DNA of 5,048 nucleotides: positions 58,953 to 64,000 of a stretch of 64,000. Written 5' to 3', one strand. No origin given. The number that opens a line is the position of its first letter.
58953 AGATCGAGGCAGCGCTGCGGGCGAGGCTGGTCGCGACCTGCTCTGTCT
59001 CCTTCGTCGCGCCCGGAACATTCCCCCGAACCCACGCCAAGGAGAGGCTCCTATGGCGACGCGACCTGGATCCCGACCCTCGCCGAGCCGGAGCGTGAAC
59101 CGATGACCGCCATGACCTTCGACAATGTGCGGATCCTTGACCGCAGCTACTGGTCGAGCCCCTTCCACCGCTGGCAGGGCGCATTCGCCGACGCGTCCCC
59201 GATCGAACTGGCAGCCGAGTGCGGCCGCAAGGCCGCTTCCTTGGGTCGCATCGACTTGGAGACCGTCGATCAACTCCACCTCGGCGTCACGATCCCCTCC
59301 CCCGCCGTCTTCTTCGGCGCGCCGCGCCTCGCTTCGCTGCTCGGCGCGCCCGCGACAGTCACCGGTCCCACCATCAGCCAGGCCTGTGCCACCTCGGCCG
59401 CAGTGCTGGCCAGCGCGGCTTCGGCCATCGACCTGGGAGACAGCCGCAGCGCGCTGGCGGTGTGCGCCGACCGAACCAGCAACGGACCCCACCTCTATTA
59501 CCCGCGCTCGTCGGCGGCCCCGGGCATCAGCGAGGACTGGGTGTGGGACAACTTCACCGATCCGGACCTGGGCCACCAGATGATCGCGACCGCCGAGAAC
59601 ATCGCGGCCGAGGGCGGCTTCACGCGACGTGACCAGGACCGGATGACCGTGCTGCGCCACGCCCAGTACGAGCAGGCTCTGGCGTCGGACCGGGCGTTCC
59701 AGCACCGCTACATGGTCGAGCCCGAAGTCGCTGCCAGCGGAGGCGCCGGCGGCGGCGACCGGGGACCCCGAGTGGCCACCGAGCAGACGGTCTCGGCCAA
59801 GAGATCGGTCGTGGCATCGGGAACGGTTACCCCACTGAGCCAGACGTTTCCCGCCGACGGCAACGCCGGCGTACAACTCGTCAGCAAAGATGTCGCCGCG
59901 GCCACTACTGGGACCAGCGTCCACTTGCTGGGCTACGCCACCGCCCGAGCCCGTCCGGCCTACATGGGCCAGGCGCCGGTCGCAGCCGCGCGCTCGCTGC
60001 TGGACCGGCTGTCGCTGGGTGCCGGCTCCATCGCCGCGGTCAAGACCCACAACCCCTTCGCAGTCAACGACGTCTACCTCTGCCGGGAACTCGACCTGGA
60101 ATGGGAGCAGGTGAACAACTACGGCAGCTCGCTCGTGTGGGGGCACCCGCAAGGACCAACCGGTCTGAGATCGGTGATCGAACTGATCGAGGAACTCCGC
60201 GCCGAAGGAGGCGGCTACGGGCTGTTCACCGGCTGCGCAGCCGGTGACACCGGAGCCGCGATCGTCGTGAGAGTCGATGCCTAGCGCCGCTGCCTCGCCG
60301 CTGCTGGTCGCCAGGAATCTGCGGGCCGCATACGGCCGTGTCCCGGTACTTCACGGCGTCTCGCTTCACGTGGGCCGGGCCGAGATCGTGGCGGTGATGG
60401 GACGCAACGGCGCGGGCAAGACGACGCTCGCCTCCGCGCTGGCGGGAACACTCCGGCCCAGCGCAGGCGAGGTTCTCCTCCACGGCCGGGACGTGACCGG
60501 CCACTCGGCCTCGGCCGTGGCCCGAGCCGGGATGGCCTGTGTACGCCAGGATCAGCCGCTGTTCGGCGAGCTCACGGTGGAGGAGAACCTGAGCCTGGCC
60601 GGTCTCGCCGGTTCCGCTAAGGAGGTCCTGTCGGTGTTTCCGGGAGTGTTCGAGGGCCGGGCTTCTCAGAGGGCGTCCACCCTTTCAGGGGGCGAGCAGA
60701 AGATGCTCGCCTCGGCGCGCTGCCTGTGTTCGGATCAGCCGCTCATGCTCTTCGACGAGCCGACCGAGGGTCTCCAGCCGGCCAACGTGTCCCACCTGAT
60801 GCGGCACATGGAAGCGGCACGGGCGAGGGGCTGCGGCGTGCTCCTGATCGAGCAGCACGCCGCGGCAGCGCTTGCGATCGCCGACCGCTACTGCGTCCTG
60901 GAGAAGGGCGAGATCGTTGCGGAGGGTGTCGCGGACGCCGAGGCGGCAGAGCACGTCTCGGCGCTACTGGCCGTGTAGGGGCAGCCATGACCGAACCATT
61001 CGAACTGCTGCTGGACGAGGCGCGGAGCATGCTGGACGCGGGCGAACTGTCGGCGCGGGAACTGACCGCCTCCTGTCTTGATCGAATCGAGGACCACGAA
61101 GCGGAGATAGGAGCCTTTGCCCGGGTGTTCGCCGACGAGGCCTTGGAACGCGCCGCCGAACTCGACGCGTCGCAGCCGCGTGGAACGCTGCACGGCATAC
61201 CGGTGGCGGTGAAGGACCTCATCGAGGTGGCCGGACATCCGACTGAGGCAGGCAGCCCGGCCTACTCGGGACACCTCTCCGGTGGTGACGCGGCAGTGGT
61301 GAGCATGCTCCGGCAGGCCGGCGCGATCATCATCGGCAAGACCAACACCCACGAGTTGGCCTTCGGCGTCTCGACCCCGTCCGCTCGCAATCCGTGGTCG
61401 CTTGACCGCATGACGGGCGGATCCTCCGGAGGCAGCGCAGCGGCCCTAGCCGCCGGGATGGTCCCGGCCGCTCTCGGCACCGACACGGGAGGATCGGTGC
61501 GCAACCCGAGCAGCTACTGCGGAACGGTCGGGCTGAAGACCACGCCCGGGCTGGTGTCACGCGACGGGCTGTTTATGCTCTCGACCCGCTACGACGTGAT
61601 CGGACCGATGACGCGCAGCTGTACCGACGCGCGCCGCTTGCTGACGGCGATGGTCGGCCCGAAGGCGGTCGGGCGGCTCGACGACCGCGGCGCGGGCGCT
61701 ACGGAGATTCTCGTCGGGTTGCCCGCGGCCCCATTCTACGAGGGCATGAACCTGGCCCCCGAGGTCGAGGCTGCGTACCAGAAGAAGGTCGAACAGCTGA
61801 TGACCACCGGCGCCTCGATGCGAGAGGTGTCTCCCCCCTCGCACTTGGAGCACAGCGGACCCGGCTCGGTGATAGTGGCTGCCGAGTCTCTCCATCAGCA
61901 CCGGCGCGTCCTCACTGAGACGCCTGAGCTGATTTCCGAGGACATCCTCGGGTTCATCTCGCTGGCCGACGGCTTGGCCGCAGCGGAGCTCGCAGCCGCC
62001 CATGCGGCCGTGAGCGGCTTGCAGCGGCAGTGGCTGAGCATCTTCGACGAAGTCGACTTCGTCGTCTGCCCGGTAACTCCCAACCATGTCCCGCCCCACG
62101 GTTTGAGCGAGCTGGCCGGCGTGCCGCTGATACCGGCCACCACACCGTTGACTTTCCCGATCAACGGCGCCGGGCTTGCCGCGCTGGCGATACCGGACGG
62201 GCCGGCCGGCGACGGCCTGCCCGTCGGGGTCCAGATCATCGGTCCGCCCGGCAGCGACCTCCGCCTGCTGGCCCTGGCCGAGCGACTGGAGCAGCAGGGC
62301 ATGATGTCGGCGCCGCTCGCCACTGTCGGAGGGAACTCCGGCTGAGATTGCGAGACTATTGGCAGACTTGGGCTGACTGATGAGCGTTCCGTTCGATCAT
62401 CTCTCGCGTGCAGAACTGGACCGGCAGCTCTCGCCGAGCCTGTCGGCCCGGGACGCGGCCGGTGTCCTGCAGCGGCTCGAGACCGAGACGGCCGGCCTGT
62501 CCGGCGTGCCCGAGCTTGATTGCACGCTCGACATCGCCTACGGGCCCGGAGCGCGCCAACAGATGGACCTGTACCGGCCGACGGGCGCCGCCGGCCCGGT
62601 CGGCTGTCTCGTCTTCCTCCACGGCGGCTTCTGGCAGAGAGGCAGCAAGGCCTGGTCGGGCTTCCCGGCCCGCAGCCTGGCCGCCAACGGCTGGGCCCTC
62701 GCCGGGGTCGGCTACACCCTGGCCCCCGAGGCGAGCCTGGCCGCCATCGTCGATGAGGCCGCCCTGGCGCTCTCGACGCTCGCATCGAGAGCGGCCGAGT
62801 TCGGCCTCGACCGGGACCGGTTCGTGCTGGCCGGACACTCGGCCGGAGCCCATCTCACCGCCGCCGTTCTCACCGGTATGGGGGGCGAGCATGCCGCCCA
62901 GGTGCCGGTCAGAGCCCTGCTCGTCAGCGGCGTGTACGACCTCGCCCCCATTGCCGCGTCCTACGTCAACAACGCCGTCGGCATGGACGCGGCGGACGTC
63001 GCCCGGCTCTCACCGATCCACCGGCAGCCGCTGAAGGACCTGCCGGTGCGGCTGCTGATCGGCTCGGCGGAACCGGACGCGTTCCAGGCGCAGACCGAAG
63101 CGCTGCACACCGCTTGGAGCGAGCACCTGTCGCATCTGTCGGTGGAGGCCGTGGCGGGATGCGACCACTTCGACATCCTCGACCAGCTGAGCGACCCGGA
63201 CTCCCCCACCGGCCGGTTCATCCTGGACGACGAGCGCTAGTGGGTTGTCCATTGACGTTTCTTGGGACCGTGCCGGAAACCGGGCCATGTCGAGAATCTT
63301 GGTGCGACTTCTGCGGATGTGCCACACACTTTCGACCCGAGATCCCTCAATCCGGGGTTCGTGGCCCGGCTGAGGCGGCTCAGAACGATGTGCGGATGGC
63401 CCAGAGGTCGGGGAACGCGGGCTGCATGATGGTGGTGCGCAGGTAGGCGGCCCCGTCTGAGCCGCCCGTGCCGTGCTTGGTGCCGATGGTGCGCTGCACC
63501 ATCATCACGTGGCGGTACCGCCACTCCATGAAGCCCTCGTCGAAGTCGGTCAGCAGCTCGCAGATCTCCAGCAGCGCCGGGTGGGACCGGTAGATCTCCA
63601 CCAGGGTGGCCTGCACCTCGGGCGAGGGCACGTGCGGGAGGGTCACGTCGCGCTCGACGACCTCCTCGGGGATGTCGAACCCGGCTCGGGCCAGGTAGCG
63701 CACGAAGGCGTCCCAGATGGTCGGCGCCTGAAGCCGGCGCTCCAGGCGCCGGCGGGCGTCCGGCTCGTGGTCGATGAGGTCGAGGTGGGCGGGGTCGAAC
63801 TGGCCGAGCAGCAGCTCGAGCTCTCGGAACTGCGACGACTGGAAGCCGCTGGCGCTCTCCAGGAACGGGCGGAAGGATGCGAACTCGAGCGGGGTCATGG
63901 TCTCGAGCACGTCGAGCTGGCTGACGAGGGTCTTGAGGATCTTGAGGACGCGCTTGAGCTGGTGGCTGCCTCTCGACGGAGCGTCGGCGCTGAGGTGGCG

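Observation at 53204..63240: MarR-headed operon interleaving a LIV-type ABC importer with PaaY-like, PaaK-like, thiolase, amidase and kynurenine-formamidase genes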

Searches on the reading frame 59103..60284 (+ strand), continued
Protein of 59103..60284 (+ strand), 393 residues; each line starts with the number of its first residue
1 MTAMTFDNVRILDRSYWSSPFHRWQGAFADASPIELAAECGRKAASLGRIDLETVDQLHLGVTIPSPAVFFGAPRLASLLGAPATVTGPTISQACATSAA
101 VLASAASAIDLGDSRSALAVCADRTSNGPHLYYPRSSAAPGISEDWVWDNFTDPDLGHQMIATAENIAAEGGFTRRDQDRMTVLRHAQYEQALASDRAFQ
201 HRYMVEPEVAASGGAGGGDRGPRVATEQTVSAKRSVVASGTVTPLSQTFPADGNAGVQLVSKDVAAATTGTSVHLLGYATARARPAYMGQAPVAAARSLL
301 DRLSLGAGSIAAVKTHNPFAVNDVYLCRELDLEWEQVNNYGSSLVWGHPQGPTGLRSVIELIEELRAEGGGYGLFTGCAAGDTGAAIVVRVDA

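Call 55: search_protein_families(library=pfam, proteins=[L008:13779-14582:-, L008:14579-15910:-, L008:16027-17376:+, L008:17432-18391:-, L008:18416-19345:-, L008:19884-20477:+, L008:13296-13652:-], max_evalue=0.0001)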
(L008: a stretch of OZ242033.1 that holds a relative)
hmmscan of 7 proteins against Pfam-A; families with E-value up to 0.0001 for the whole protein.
L008:13779-14582:- (267 aa): 1 family
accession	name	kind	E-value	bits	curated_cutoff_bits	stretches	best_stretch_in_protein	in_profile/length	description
PF03301.18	Trp_dioxygenase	-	4.2e-63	214.2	34.9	2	5-130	15-143/346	Tryptophan 2,3-dioxygenase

L008:14579-15910:- (443 aa): 0 families

L008:16027-17376:+ (449 aa): 1 family
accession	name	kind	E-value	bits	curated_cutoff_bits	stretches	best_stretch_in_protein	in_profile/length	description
PF00067.27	p450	-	5.5e-27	95.1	22.8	1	86-414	48-428/462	Cytochrome P450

L008:17432-18391:- (319 aa): 4 families
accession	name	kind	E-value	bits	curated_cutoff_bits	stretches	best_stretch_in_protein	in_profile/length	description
PF07859.19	Abhydrolase_3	-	9.4e-60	202.4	25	1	87-291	3-207/210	alpha/beta hydrolase fold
PF20434.5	BD-FAE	-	2e-17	63.9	26.8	1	73-178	4-112/215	BD-FAE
PF00326.27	Peptidase_S9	-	1.5e-06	28.3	22.6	1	149-318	58-211/213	Prolyl oligopeptidase family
PF00135.34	COesterase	-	2.2e-06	27.4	27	1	87-177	108-205/515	Carboxylesterase family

L008:18416-19345:- (309 aa): 1 family
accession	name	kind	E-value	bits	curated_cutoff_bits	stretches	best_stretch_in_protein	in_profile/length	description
PF00296.26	Bac_luciferase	-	2.6e-45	155.6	27.9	1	57-257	37-229/314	Luciferase-like monooxygenase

L008:19884-20477:+ (197 aa): 0 families

L008:13296-13652:- (118 aa): 0 families

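Call 60: search_solved_structures(query=L056:5619-7283:+, max_evalue=0.001)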
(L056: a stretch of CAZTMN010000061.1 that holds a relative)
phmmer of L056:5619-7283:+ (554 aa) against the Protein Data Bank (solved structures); distinct sequences matched with E-value up to 0.001: 3.
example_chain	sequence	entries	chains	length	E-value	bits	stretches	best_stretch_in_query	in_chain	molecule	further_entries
4dgk_A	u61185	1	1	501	1.6e-11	46.5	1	28-525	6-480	Phytoene dehydrogenase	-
4rep_A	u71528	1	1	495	8.3e-10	40.9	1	26-518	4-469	Gamma-carotene desaturase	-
6hk1_A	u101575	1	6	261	0.00088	21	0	23-61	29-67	Thiazole synthase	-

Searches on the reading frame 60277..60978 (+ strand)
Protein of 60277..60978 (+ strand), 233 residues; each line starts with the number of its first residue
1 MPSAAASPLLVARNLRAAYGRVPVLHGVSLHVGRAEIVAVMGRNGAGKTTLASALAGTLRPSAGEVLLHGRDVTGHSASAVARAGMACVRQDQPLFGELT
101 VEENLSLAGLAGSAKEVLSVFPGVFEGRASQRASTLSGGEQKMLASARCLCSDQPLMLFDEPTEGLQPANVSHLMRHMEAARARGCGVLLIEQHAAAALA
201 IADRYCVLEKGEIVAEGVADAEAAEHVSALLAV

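Call 6: search_protein_families(library=pfam, proteins=[window:60277-60978:+], max_evalue=0.001)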
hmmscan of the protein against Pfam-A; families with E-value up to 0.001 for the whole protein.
window:60277-60978:+ (233 aa): 3 families
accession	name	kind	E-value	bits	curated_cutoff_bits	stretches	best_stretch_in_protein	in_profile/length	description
PF00005.33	ABC_tran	-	4.1e-29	102.4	25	1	25-163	1-136/137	ABC transporter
PF13304.12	AAA_21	-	3e-09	37.8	27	1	124-190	226-295/304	AAA domain, putative AbiEii toxin, Type IV TA system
PF02463.25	SMC_N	-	1.1e-05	25.4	40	0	36-182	25-187/220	RecF/RecN/SMC N terminal domain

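Call 7: search_protein_families(library=ncbifam, proteins=[window:60277-60978:+], max_evalue=0.001)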
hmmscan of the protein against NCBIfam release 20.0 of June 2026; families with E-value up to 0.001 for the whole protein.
window:60277-60978:+ (233 aa): 184 families (the best 25 are shown)
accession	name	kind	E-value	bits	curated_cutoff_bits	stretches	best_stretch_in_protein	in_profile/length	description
TIGR03410.1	urea_trans_UrtE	equivalog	2.4e-54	184.2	285.8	1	12-233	3-230/230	urea ABC transporter ATP-binding subunit UrtE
NF008626.0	PRK11614.1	equivalog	2.7e-49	167.8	441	1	10-224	6-226/237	high-affinity branched-chain amino acid ABC transporter ATP-binding protein LivF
TIGR04406.1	LPS_export_lptB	equivalog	9.9e-38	129.8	240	1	10-221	2-221/239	LPS export ABC transporter ATP-binding protein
NF008449.1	PRK11300.1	equivalog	1.4e-35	122.8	362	2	7-111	3-107/255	high-affinity branched-chain amino acid ABC transporter ATP-binding protein LivG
TIGR01188.1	drrA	subfamily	1.1e-31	110.2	312.45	1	18-219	2-208/302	daunorubicin resistance ABC transporter, ATP-binding protein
TIGR03375.1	type_I_sec_LssB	subfamily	1.1e-31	109.9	693.1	1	22-220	480-686/696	type I secretion system permease/ATPase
TIGR02868.1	CydC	equivalog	1.2e-31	110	329.05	1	6-193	331-528/530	thiol reductant ABC exporter subunit CydC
NF010059.0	PRK13536.1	equivalog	2.5e-31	108.7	549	1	14-227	48-266/342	nodulation factor ABC transporter ATP-binding protein NodI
NF010068.0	PRK13548.1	equivalog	2.9e-31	108.5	261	1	9-220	5-228/261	heme ABC transporter ATP-binding protein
NF011967.0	PRK15439.1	equivalog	9.5e-31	106.8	586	1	4-225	6-231/510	autoinducer 2 ABC transporter ATP-binding protein LsrA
TIGR03864.1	PQQ_ABC_ATP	hypoth_equivalog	1.8e-30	106.1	302.25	1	11-224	3-221/236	ABC transporter, ATP-binding subunit, PQQ-dependent alcohol dehydrogenase system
NF008442.0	PRK11288.1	equivalog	1.1e-29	103.1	689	2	6-110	4-108/504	L-arabinose ABC transporter ATP-binding protein AraG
TIGR01288.1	nodI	equivalog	1.2e-29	103.2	424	1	14-228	9-228/303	nodulation factor ABC transporter ATP-binding protein NodI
NF047930.1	ABC_ATP_B6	equivalog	1.3e-29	103.2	670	1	18-218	11-219/510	putative B6 ABC transporter ATP-binding protein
NF010060.0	PRK13537.1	equivalog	1.3e-28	99.8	521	1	8-221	14-232/314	nodulation factor ABC transporter ATP-binding protein NodI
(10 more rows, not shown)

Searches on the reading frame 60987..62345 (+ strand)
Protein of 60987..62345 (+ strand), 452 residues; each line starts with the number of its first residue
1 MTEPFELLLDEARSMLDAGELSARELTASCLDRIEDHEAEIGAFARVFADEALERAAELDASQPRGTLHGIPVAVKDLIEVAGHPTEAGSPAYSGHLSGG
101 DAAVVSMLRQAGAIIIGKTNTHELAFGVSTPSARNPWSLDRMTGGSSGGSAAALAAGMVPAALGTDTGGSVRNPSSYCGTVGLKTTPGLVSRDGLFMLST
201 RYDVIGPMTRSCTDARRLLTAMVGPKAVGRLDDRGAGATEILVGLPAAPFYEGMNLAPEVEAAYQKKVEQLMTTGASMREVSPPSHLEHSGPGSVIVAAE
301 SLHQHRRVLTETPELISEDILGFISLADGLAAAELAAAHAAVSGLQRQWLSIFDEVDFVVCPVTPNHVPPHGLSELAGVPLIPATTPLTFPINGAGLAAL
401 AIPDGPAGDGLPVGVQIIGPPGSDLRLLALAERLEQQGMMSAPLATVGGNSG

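Call 6: search_protein_families(library=pfam, proteins=[window:60987-62345:+], max_evalue=0.001)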
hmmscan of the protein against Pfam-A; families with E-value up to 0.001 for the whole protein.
window:60987-62345:+ (452 aa): 1 family
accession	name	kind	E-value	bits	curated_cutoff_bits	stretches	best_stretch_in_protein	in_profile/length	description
PF01425.27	Amidase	-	2.4e-96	324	27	1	25-428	1-445/445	Amidase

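Call 7: search_protein_families(library=ncbifam, proteins=[window:60987-62345:+], max_evalue=0.001)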
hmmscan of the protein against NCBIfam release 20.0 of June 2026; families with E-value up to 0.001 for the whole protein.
window:60987-62345:+ (452 aa): 26 families (the best 25 are shown)
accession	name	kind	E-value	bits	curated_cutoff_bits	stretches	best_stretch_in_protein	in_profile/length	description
NF005688.0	PRK07488.1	equivalog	1.9e-77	261.2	532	1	8-436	12-464/474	indoleacetamide hydrolase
NF006631.0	PRK09201.1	equivalog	6e-73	246.2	461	1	13-446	13-463/466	AtzE family amidohydrolase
TIGR00132.1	gatA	equivalog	3.6e-72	243.6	481.1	2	14-284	3-287/466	Asp-tRNA(Asn)/Glu-tRNA(Gln) amidotransferase subunit GatA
NF004717.0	PRK06061.1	equivalog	2.1e-66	224.6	498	1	11-437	21-466/483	amidase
TIGR02715.1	amido_AtzE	subfamily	3.3e-66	224.1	425.75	1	15-442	8-452/452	AtzE family amidohydrolase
NF004815.0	PRK06169.1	equivalog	4.6e-66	223.3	506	1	16-440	19-461/471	amidase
NF006043.0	PRK08186.1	subfamily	1.6e-65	221.7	487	1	6-440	6-450/600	allophanate hydrolase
NF004816.0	PRK06170.1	equivalog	1.6e-64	218.4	503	2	11-228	16-248/493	amidase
NF009119.0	PRK12470.1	equivalog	4e-63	214.1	498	2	14-222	16-231/462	amidase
NF005687.0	PRK07487.1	subfamily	9.4e-63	212.6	428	1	15-444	16-462/468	amidase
TIGR02713.1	allophanate_hyd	equivalog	7.9e-60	202.9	511.05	1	51-439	12-414/563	allophanate hydrolase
NF005460.0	PRK07056.1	subfamily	2.8e-58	198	447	1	9-436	10-451/457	amidase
NF005450.0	PRK07042.1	equivalog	9.4e-58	195.8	458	1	13-437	13-451/464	amidase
NF006169.0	PRK08310.1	equivalog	1.8e-57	195.5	391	1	60-436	18-392/395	amidase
NF005686.0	PRK07486.1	subfamily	6.4e-57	193.3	465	2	14-227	21-245/486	amidase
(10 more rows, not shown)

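Call 22: search_solved_structures(query=window:60987-62345:+, max_evalue=1e-20)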
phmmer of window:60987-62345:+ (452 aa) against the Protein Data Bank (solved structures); distinct sequences matched with E-value up to 1e-20: 53.
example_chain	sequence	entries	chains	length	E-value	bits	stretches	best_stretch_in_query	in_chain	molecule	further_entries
3h0l_A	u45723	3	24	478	1.7e-57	198.6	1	9-300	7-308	Glutamyl-tRNA(Gln) amidotransferase subunit A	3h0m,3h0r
4wj3_A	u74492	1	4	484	2.3e-56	194.9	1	9-299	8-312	Glutamyl-tRNA(Gln) amidotransferase subunit A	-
3kfu_E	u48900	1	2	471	2.6e-52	181.5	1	8-291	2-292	Glutamyl-tRNA(Gln) amidotransferase subunit A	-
2dc0_A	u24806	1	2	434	4.4e-52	180.8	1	10-435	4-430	probable amidase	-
2df4_A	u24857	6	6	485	7.6e-52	180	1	22-298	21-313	Glutamyl-tRNA(Gln) amidotransferase subunit A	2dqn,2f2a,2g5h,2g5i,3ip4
3al0_A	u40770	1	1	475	8.8e-48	166.6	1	62-225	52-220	Glutamyl-tRNA(Gln) amidotransferase subunit A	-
2gi3_A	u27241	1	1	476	8.8e-48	166.6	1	62-225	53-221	Glutamyl-tRNA(Gln) amidotransferase subunit A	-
6dhv_A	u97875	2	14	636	6.9e-43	150.5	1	57-231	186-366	Fatty acid amide hydrolase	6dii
8eww_A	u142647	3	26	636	1.9e-42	149.1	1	57-231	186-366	Fatty acid amide hydrolase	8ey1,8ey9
1obk_A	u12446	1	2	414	7.8e-39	137.1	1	12-435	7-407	MALONAMIDASE E2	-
1obl_A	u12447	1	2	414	8.7e-39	137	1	12-435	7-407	MALONAMIDASE E2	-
1ock_A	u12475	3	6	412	8.8e-39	137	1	12-435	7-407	MALONAMIDASE E2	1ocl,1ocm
1o9o_A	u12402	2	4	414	2.3e-38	135.6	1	12-435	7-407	MALONAMIDASE E2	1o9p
1o9q_A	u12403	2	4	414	2.9e-38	135.2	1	12-435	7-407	MALONAMIDASE E2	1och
6c62_A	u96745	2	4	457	3.7e-38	134.9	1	17-438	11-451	Biuret hydrolase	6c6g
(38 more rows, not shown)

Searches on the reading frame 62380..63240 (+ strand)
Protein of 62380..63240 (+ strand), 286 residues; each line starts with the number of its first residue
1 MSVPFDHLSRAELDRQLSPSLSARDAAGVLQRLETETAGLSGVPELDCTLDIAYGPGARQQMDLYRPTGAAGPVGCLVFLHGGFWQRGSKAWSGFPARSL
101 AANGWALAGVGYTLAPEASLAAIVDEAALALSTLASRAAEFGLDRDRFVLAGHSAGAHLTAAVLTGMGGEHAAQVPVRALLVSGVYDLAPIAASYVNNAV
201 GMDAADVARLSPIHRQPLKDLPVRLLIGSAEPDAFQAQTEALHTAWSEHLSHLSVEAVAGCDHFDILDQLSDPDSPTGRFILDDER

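Call 6: search_protein_families(library=pfam, proteins=[window:62380-63240:+], max_evalue=0.001)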
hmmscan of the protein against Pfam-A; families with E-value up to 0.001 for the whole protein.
window:62380-63240:+ (286 aa): 2 families
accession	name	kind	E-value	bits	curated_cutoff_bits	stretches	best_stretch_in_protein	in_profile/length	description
PF07859.19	Abhydrolase_3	-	8e-19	68.7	25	1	77-263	1-206/210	alpha/beta hydrolase fold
PF20434.5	BD-FAE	-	8.3e-18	65.1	26.8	1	62-167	1-108/215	BD-FAE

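Call 7: search_protein_families(library=ncbifam, proteins=[window:62380-63240:+], max_evalue=0.001)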
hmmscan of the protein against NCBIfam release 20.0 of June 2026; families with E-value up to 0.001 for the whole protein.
window:62380-63240:+ (286 aa): 8 families
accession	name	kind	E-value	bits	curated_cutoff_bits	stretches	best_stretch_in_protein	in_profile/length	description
NF058665.1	HaHSL_fam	equivalog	8.5e-48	163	320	1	31-277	20-255/260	hormone-sensitive lipase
NF058653.1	LipP1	equivalog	8.6e-18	64.2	350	1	55-201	53-198/300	LipP1 family hormone-sensitive lipase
NF033149.0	CHL_hydrolase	equivalog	1.8e-16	59.9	500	1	56-202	57-203/310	chloramphenicol hydrolase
NF007547.0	PRK10162.1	equivalog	6.4e-13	48.3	389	1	60-189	72-201/321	acetyl esterase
NF052354.1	EstLipQMycob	equivalog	9.9e-10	37.6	700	1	49-166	137-259/418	esterase LipQ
NF058651.1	GESAG_HSLs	subfamily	1.3e-09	37.5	430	1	67-198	61-187/296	GESAG motif subfamily hormone-sensitive lipase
NF050058.1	e_dPHAscl_type1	hypoth_equivalog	3.8e-07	29.9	150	1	57-187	5-145/276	extracellular catalytic domain type 1 short-chain-length polyhydroxyalkanoate depolymerase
NF058649.1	GTSAG_HSLs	subfamily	1.8e-05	24.3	380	1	76-200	93-210/312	GTSAG motif subfamily hormone-sensitive lipase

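Call 23: search_solved_structures(query=window:62380-63240:+, max_evalue=0.00001)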
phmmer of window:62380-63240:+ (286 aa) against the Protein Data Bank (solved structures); distinct sequences matched with E-value up to 0.00001: 51.
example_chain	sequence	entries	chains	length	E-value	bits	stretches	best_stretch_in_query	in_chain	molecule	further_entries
2pbl_A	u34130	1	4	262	2.6e-28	102.9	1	49-276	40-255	Putative esterase/lipase/thioesterase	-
9n8r_A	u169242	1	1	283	1.6e-26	97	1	5-275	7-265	Lipase 1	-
4zrs_A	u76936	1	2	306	1.5e-17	67.5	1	37-279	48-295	Esterase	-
2hm7_A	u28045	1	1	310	3.2e-16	63.2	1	56-201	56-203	Carboxylesterase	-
9ju4_A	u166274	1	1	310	3.9e-16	62.9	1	56-201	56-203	Alpha/beta hydrolase fold-3 domain protein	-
1qz3_A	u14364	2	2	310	4.6e-16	62.7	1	56-201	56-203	CARBOXYLESTERASE EST2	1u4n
1evq_A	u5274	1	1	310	4.6e-16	62.7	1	56-201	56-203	SERINE HYDROLASE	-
4e11_A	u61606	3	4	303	3e-15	60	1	49-283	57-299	kynurenine formamidase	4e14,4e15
7wol_A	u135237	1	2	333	2e-14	57.3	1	57-181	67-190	Lipase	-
4n5h_X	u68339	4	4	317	6.2e-14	55.7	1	58-163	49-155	Esterase/lipase | Esterase B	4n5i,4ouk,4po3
4ypv_A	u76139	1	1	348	3.3e-12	50.1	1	55-201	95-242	Est8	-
4ob7_A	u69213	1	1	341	3.1e-11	46.8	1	20-197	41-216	Alpha/beta hydrolase fold-3 domain protein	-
2c7b_A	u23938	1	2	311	3.8e-11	46.5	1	57-184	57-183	CARBOXYLESTERASE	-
4ob8_A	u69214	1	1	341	5e-11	46.2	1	20-195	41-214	Alpha/beta hydrolase fold-3 domain protein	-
1lzk_A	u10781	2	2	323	7.7e-11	45.6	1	64-171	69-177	HEROIN ESTERASE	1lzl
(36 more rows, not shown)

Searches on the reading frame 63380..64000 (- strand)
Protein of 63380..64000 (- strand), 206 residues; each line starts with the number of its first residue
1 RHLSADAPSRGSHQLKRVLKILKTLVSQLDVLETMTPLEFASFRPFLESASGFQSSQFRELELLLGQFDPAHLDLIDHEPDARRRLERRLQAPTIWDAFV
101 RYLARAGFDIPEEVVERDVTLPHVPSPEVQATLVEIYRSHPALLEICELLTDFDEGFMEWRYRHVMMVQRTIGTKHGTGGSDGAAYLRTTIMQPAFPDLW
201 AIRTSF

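Call 10: search_protein_families(library=pfam, proteins=[window:63380-64000:-], max_evalue=0.0001)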
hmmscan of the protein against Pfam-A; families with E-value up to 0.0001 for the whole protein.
window:63380-64000:- (206 aa): 1 family
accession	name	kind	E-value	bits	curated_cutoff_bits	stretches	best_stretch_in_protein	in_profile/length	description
PF03301.18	Trp_dioxygenase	-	8.6e-42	144.2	34.9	2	131-204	266-344/346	Tryptophan 2,3-dioxygenase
